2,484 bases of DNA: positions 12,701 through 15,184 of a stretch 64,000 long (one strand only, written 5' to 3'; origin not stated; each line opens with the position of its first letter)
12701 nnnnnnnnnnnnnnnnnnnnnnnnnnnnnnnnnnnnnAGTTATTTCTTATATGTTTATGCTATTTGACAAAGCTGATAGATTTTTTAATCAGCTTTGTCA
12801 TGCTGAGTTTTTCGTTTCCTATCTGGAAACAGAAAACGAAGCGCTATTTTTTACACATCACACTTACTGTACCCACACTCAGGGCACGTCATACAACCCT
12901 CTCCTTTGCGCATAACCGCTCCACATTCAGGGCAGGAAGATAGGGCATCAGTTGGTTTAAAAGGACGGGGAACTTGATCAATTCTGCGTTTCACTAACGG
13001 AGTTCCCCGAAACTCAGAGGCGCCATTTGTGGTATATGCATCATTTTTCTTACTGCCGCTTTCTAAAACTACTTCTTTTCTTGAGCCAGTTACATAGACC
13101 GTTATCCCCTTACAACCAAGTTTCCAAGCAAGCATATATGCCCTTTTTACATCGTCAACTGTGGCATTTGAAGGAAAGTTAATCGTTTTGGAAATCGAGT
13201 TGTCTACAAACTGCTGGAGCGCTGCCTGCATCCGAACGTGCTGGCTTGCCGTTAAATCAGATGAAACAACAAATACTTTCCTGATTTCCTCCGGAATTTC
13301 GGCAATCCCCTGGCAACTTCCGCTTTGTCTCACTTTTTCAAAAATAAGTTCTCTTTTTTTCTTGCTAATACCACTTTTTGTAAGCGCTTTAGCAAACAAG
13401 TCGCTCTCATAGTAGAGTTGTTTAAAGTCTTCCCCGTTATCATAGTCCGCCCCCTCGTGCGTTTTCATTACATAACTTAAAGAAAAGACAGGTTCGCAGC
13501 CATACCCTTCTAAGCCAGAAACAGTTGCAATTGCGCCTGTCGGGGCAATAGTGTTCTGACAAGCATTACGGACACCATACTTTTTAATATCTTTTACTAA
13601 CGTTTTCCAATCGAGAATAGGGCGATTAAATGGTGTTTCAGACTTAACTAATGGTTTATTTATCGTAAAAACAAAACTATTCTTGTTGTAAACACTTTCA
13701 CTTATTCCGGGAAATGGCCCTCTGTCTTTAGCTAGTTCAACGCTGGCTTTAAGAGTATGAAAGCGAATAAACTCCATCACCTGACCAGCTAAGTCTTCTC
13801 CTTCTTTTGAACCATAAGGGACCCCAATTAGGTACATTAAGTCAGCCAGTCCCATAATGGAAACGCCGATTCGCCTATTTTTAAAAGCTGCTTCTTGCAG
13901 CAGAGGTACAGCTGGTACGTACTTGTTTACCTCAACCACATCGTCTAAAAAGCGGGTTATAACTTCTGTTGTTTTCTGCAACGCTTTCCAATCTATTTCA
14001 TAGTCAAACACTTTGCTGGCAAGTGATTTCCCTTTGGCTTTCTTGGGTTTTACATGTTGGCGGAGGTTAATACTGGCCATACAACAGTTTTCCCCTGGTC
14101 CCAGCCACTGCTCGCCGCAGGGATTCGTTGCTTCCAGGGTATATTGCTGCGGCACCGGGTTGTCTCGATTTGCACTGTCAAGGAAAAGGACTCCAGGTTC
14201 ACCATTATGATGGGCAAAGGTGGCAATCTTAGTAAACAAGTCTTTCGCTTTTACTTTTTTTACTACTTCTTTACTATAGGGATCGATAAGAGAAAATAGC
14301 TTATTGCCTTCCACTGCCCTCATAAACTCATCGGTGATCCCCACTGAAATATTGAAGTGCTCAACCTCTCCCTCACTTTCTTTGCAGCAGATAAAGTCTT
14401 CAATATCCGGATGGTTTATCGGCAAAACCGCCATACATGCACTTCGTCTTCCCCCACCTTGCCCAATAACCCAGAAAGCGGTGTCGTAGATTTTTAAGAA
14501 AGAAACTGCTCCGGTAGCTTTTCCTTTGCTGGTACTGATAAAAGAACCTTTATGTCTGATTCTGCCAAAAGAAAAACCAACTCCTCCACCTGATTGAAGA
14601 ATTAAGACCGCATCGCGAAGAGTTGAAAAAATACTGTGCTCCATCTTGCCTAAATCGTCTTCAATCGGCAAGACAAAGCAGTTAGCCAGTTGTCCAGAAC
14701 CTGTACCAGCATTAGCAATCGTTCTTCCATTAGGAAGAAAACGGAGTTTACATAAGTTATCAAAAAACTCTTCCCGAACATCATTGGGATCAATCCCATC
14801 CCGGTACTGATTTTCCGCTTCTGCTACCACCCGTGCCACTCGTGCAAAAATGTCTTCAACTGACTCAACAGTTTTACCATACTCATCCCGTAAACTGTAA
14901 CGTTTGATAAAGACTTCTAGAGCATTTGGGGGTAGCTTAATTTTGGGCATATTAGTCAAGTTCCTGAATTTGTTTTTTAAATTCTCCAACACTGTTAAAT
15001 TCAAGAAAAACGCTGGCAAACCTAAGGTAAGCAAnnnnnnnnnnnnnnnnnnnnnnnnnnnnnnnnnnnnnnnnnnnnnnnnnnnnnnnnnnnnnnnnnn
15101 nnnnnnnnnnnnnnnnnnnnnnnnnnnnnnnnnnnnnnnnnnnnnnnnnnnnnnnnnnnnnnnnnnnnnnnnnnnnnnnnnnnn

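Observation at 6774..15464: Three tandem, divergent, full-length class II (B12-dependent) ribonucleotide reductases in one NrdR-headed array with a B12 adenosyltransferase, Maf and MazG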

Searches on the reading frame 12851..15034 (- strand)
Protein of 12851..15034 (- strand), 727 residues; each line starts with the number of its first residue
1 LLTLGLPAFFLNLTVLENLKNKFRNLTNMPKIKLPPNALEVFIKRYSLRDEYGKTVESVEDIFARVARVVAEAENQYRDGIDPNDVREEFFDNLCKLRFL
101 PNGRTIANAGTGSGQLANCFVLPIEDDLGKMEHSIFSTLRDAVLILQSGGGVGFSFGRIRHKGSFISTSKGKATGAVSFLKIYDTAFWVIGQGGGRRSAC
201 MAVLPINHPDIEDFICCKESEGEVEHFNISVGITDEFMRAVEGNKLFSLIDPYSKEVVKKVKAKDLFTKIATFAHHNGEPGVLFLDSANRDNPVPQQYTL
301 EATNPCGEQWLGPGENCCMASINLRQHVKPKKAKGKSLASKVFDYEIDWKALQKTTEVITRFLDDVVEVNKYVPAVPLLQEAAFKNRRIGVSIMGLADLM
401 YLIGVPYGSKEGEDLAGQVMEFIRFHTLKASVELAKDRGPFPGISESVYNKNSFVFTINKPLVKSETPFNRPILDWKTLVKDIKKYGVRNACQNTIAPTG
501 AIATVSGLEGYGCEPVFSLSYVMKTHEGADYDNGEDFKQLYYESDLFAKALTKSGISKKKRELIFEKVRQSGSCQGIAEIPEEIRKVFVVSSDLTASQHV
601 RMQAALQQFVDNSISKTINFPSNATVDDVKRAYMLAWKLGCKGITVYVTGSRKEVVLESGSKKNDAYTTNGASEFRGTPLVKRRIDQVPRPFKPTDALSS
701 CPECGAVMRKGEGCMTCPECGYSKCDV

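Call 4: search_protein_families(library=pfam, proteins=[window:12851-15034:-])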
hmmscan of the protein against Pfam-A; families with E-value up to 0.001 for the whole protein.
window:12851-15034:- (727 aa): 2 families
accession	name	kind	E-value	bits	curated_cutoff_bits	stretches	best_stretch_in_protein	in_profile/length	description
PF02867.20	Ribonuc_red_lgC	-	6.2e-125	418.2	23.9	1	118-647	2-523/523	Ribonucleotide reductase, barrel domain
PF00317.26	Ribonuc_red_lgN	-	3.8e-20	72.2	28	1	35-113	4-76/77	Ribonucleotide reductase, all-alpha domain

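Call 5: search_protein_families(library=ncbifam, proteins=[window:12851-15034:-])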
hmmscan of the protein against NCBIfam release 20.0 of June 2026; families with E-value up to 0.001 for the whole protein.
window:12851-15034:- (727 aa): 21 families
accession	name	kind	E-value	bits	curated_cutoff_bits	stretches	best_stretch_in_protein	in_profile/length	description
NF006417.0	PRK08665.1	equivalog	3.4e-199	663.8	961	2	28-675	6-591/759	vitamin B12-dependent ribonucleotide reductase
TIGR02504.1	NrdJ_Z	equivalog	1.5e-182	608.4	399.95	1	39-657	2-606/606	adenosylcobalamin-dependent ribonucleoside-diphosphate reductase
NF005010.0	PRK06406.1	subfamily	2.2e-144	482.5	1125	2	85-453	218-567/771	vitamin B12-dependent ribonucleotide reductase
NF006207.0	PRK08332.1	equivalog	2e-106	356.8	2400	3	305-668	1241-1573/1684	vitamin B12-dependent ribonucleotide reductase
TIGR02506.1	NrdE_NrdA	equivalog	1.1e-97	328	341.05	1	38-647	3-612/616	ribonucleoside-diphosphate reductase subunit alpha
NF005122.0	PRK06556.1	equivalog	1e-85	288.3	859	2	228-670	289-721/960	vitamin B12-dependent ribonucleotide reductase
NF005991.0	PRK08115.1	equivalog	4.7e-83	279.6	854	3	253-525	425-676/858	vitamin B12-dependent ribonucleotide reductase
NF005401.0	PRK06948.1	subfamily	7.6e-79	265.9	906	2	40-451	19-428/604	ribonucleotide reductase-like protein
NF006577.0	PRK09102.1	equivalog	3.6e-73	246.8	620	2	45-451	30-421/604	ribonucleoside-diphosphate reductase subunit alpha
NF005101.0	PRK06539.1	equivalog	8.2e-73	245.7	988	2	257-665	392-775/822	ribonucleoside-diphosphate reductase subunit alpha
NF005544.0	PRK07207.1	equivalog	2.5e-69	234.1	965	2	256-650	538-910/965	ribonucleoside-diphosphate reductase subunit alpha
NF005736.0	PRK07562.1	equivalog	2.8e-62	210.7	1737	3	228-527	398-704/1222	vitamin B12-dependent ribonucleotide reductase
NF006279.0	PRK08447.1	equivalog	2.7e-56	191.4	1082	2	41-254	144-351/789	ribonucleoside-diphosphate reductase subunit alpha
NF006665.0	PRK09209.1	equivalog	3.1e-49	167.9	1057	2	37-255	159-373/761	ribonucleoside-diphosphate reductase subunit alpha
NF009029.0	PRK12365.1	equivalog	4.8e-49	167.2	1350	2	257-650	622-993/1046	ribonucleoside-diphosphate reductase subunit alpha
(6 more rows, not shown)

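Call 26: find_homologous_proteins(query=window:12851-14950:-, max_evalue=1e-50)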
Query window:12851-14950:- (699 aa): 7936 proteins with E <= 1e-50 among 8000 candidates; the best 120 are listed.
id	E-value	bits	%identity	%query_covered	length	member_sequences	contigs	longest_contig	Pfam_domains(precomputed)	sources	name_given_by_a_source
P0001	0.0e+0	1613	100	100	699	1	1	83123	PF02867.21,PF00317.27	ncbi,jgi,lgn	ncbi:MAG: adenosylcobalamin-dependent ribonucleoside-diphosphate reductase [Patescibacteria group ba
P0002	0.0e+0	1283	78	100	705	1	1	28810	PF02867.21,PF00317.27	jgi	jgi:ribonucleoside-diphosphate reductase alpha chain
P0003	0.0e+0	1225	75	100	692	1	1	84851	PF02867.21,PF00317.27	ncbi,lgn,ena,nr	ncbi:adenosylcobalamin-dependent ribonucleoside-diphosphate reductase [Candidatus Beckwithbacteria b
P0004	0.0e+0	1190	72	100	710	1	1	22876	PF02867.21,PF00317.27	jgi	jgi:ribonucleoside-diphosphate reductase alpha chain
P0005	0.0e+0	1168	71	100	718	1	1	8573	PF02867.21,PF00317.27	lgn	-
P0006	0.0e+0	1166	71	100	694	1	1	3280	PF02867.21,PF00317.27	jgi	jgi:ribonucleoside-diphosphate reductase alpha chain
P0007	0.0e+0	1165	71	100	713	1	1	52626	PF02867.21,PF00317.27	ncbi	-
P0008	0.0e+0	1161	71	100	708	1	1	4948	PF02867.21,PF00317.27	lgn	-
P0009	0.0e+0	1158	71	100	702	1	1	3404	PF02867.21,PF00317.27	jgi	jgi:ribonucleoside-diphosphate reductase alpha chain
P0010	0.0e+0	1149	71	100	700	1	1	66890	PF02867.21,PF00317.27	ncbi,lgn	-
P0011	0.0e+0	1148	72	100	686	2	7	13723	PF02867.21,PF00317.27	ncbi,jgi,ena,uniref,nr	ncbi:ribonucleoside-diphosphate reductase, adenosylcobalamin-dependent [Candidatus Beckwithbacteria 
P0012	0.0e+0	1140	70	100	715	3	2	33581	PF02867.21,PF00317.27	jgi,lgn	-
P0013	0.0e+0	1134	66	60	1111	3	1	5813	PF02867.21,PF00317.27,PF14528.12,PF14890.12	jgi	jgi:ribonucleoside-diphosphate reductase alpha chain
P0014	0.0e+0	1129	70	99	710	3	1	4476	PF02867.21,PF00317.27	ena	-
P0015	0.0e+0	1123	70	98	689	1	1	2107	PF02867.21,PF00317.27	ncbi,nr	ncbi:adenosylcobalamin-dependent ribonucleoside-diphosphate reductase, partial [Candidatus Beckwithb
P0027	4.2e-282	956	61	99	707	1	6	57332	PF02867.21,PF00317.27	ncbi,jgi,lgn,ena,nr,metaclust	ncbi:MAG: Ribonucleoside-diphosphate reductase [Microgenomates group bacterium GW2011_GWF2_45_18]|nr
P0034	5.3e-279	946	61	99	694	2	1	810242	PF02867.21,PF00317.27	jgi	-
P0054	7.4e-273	925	59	99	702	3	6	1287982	PF02867.21,PF00317.27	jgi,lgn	-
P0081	6.0e-265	899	59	99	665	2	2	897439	PF02867.21,PF00317.27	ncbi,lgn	-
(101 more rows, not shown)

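Call 27: find_encoding_contigs(protein=P0003, flank=10000, max_places=2)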
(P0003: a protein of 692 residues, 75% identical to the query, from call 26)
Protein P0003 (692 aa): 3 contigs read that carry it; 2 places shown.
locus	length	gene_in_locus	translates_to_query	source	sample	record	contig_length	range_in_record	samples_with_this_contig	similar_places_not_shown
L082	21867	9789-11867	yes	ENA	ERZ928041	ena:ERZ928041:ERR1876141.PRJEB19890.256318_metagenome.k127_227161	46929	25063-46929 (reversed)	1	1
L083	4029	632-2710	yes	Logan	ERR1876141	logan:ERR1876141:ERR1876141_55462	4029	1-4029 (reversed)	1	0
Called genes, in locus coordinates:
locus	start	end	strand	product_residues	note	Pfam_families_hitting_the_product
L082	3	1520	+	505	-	?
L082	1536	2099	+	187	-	-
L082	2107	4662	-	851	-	PF00912:Transgly, PF00905:Transpeptidase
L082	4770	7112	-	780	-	PF00912:Transgly, PF00905:Transpeptidase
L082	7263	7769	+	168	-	-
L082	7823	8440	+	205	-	PF13189:Cytidylate_kin2, PF13207:AAA_17 (weak), PF13238:AAA_18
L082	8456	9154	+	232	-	PF18915:DUF5667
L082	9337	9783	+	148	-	PF22811:Zn_ribbon_NrdR, PF03477:ATP-cone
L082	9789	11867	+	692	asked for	PF00317:Ribonuc_red_lgN, PF02867:Ribonuc_red_lgC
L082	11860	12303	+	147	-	PF00293:NUDIX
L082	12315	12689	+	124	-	-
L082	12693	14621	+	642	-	PF00317:Ribonuc_red_lgN, PF02867:Ribonuc_red_lgC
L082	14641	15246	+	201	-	PF02353:CMAS (weak), PF03848:TehB, PF13489:Methyltransf_23, PF05175:MTS (weak), PF13847:Methyltransf_31, PF08241:Methyltransf_11, PF08242:Methyltransf_12, PF13649:Methyltransf_25, +1 more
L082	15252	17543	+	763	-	PF03477:ATP-cone, PF00317:Ribonuc_red_lgN, PF02867:Ribonuc_red_lgC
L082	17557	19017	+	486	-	PF13231:PMT_2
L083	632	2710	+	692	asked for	PF00317:Ribonuc_red_lgN, PF02867:Ribonuc_red_lgC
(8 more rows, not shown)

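Call 28: find_encoding_contigs(protein=P0027, flank=10000, max_places=2)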
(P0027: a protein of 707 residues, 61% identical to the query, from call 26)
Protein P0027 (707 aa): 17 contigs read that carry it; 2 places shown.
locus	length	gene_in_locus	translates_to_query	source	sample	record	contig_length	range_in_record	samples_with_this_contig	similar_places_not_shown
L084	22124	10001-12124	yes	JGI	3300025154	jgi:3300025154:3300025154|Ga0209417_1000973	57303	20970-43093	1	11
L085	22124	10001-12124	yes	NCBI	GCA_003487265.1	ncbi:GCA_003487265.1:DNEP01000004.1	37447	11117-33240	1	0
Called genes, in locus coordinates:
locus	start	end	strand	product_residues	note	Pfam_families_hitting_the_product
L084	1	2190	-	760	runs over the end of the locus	PF00912:Transgly, PF00905:Transpeptidase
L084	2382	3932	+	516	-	-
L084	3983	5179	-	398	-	PF00704:Glyco_hydro_18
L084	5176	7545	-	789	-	PF00912:Transgly, PF00905:Transpeptidase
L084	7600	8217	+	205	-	PF13238:AAA_18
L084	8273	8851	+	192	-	PF02517:Rce1-like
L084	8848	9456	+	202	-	-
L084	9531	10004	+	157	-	PF22811:Zn_ribbon_NrdR, PF03477:ATP-cone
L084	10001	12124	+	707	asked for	PF00317:Ribonuc_red_lgN, PF02867:Ribonuc_red_lgC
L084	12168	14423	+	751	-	PF03477:ATP-cone, PF00317:Ribonuc_red_lgN, PF02867:Ribonuc_red_lgC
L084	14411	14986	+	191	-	PF00293:NUDIX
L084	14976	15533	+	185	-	PF12643:MazG-like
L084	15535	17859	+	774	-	PF03477:ATP-cone, PF00317:Ribonuc_red_lgN, PF02867:Ribonuc_red_lgC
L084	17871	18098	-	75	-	-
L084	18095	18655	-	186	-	-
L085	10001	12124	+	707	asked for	PF00317:Ribonuc_red_lgN, PF02867:Ribonuc_red_lgC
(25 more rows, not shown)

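Call 29: find_encoding_contigs(protein=P0034, flank=10000, max_places=2)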
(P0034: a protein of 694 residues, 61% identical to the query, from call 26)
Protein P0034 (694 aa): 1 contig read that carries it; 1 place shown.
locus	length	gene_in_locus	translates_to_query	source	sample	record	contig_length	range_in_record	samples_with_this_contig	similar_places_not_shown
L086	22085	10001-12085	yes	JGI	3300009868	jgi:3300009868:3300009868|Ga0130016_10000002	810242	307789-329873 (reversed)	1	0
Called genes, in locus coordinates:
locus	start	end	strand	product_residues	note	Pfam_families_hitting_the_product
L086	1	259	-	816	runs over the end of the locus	PF00912:Transgly, PF00905:Transpeptidase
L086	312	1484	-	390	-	PF00704:Glyco_hydro_18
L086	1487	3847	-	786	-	PF00912:Transgly, PF00905:Transpeptidase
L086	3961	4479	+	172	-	-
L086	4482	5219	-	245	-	PF13238:AAA_18 (weak), PF02224:Cytidylate_kin (weak), PF13207:AAA_17 (faint)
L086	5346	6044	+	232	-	PF02517:Rce1-like (weak)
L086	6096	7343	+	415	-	PF01546:Peptidase_M20, PF07687:M20_dimer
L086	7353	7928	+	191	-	-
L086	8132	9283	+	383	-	-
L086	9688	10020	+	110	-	PF03477:ATP-cone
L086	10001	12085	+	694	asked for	PF00317:Ribonuc_red_lgN, PF02867:Ribonuc_red_lgC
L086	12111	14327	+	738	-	PF03477:ATP-cone, PF00317:Ribonuc_red_lgN, PF02867:Ribonuc_red_lgC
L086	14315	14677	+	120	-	PF03819:MazG (weak)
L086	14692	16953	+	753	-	PF03477:ATP-cone, PF00317:Ribonuc_red_lgN, PF02867:Ribonuc_red_lgC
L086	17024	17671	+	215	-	PF02545:Maf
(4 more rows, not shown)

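Call 40: search_protein_representatives(protein=window:12851-14950:-)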
Query: 699 residues. Proteins with E-value up to 0.001 (for the whole library): 21164; up to 1e-10: 14152; up to 1e-30: 6739. The best 150 are listed.
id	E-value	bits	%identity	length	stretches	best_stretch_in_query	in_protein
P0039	1.5e-277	939.2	62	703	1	5-698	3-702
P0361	5.6e-237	805.2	41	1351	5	6-423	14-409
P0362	1.3e-227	774.3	41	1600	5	4-422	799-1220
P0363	6.5e-216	735.6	55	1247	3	276-652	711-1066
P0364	1.5e-210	717.9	57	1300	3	1-590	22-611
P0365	7.2e-210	715.6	53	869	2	4-646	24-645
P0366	3.9e-207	706.6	54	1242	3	275-644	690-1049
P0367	1.5e-201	688.1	53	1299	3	4-477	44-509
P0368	3.0e-201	687.1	53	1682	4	276-633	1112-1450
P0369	4.3e-201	686.6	56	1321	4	277-632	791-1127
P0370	4.4e-201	686.5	54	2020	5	275-591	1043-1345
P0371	3.3e-200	683.6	56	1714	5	276-631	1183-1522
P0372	8.3e-198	675.7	54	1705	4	167-477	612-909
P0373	1.5e-197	674.9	55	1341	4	228-644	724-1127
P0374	2.3e-192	657.7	60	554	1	173-699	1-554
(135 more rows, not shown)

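Call 45: find_encoding_contigs(protein=P0054, flank=10000, max_places=1)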
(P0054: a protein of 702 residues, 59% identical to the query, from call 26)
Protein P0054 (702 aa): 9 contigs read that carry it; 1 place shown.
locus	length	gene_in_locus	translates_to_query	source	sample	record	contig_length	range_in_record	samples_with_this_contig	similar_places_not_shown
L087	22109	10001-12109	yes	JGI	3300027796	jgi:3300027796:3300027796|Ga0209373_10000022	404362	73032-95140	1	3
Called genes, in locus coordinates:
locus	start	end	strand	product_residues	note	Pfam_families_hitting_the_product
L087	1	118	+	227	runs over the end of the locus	PF02224:Cytidylate_kin, PF13189:Cytidylate_kin2 (weak), PF13238:AAA_18 (weak), PF13207:AAA_17 (faint)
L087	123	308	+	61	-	-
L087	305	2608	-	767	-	PF00912:Transgly, PF00905:Transpeptidase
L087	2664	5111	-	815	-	PF00912:Transgly, PF00905:Transpeptidase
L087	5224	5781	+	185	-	-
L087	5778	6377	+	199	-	PF13189:Cytidylate_kin2, PF13238:AAA_18, PF13207:AAA_17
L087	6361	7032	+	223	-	PF02517:Rce1-like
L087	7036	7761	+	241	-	PF18915:DUF5667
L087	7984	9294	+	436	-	-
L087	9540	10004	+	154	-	PF22811:Zn_ribbon_NrdR, PF03477:ATP-cone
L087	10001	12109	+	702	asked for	PF00317:Ribonuc_red_lgN, PF02867:Ribonuc_red_lgC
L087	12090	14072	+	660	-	PF00317:Ribonuc_red_lgN, PF02867:Ribonuc_red_lgC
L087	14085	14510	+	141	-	PF12643:MazG-like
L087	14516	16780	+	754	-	PF03477:ATP-cone, PF00317:Ribonuc_red_lgN, PF02867:Ribonuc_red_lgC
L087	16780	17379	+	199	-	PF02545:Maf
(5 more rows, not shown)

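Call 46: find_encoding_contigs(protein=P0081, flank=10000, max_places=1)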
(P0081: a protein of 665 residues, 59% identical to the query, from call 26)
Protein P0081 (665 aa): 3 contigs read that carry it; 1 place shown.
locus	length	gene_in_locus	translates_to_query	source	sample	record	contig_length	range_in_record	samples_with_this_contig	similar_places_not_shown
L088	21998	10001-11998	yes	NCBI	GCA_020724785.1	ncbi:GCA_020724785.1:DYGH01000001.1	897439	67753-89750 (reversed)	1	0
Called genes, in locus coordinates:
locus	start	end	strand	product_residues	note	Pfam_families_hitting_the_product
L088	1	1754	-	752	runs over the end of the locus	PF00912:Transgly, PF00905:Transpeptidase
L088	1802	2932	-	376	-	PF00704:Glyco_hydro_18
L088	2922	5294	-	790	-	PF00912:Transgly, PF00905:Transpeptidase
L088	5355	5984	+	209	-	PF13189:Cytidylate_kin2, PF13238:AAA_18, PF13207:AAA_17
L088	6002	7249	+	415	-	PF01546:Peptidase_M20, PF07687:M20_dimer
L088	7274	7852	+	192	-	-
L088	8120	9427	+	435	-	-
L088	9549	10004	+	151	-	PF22811:Zn_ribbon_NrdR, PF03477:ATP-cone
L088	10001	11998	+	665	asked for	PF00317:Ribonuc_red_lgN, PF02867:Ribonuc_red_lgC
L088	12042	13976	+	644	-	PF00317:Ribonuc_red_lgN, PF02867:Ribonuc_red_lgC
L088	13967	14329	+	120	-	PF01503:PRA-PH (faint)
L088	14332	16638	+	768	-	PF03477:ATP-cone, PF00317:Ribonuc_red_lgN, PF02867:Ribonuc_red_lgC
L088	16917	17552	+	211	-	-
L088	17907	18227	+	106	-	-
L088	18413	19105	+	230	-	PF02545:Maf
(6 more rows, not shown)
